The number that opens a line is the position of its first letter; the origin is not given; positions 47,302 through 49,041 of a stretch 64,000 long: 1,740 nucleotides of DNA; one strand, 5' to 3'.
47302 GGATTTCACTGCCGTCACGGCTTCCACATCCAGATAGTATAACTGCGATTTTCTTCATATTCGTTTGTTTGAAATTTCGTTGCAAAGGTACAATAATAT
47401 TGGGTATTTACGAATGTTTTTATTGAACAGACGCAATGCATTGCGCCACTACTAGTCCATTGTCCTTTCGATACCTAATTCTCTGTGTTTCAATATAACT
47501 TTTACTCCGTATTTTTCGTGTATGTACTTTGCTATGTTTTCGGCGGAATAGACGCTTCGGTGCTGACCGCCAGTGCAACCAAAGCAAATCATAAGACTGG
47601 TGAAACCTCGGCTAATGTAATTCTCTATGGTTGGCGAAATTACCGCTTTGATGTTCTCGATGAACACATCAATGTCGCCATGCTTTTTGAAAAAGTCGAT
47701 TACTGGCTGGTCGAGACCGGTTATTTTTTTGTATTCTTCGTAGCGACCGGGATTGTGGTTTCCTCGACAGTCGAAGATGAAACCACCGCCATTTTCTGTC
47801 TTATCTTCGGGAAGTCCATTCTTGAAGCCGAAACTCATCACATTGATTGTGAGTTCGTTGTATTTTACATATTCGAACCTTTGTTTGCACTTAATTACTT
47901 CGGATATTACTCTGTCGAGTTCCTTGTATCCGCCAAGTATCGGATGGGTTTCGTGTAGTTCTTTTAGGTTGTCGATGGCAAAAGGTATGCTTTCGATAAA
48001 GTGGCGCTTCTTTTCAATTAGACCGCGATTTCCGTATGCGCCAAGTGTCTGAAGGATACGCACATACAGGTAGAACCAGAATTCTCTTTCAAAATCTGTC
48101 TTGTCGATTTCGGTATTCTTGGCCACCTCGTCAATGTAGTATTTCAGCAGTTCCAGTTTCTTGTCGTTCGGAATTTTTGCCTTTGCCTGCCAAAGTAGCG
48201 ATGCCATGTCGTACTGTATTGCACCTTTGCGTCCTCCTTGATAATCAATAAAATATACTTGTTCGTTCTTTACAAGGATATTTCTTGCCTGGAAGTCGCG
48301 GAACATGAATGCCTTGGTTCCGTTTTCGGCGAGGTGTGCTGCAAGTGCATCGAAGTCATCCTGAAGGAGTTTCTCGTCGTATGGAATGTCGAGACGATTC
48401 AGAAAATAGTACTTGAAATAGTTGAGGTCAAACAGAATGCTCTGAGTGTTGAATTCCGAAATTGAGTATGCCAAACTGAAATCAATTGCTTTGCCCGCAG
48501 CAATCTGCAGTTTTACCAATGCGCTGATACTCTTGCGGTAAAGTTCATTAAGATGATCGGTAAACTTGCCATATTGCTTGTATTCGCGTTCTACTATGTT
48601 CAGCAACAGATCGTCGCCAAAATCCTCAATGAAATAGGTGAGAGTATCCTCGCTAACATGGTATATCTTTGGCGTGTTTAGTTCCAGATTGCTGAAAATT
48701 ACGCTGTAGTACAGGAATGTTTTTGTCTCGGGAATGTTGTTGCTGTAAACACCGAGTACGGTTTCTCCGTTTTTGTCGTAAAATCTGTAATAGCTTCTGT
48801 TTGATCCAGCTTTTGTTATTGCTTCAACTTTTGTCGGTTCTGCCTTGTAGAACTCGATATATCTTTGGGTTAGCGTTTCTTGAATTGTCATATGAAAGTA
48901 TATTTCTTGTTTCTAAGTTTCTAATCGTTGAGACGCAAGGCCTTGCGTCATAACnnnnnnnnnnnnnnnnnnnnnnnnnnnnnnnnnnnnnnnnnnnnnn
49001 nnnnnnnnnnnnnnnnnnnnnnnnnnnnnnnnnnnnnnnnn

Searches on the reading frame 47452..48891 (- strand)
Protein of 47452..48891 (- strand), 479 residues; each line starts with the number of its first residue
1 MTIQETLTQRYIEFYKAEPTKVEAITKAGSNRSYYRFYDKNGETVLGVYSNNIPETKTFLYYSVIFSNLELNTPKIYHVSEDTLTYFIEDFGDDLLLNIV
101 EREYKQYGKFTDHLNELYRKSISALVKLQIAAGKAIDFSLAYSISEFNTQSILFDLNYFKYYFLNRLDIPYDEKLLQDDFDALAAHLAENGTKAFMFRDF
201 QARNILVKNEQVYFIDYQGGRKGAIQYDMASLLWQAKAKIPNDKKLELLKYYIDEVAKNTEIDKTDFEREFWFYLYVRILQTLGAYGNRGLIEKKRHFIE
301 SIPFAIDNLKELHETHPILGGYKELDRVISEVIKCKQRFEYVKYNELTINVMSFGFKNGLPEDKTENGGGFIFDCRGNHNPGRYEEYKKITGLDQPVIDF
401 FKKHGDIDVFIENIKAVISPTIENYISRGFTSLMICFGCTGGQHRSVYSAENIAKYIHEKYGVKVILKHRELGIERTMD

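Call 17: search_protein_families(library=pfam, proteins=[window:47452-48891:-])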
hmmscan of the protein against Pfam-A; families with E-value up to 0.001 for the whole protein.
window:47452-48891:- (479 aa): 4 families
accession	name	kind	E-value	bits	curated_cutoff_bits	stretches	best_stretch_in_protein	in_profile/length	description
PF22740.1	PapZ_C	-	2.2e-33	115.5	27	1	347-472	1-120/121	RapZ C-terminal domain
PF01636.29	APH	-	1e-08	35.7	23.2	1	22-235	2-212/239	Phosphotransferase enzyme family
PF19974.5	TCAD9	-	0.00014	21.6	40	1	171-232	272-337/429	Ternary complex associated domain 9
PF02958.26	EcKL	-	0.00039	20.3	22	0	188-260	210-289/294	Ecdysteroid kinase-like family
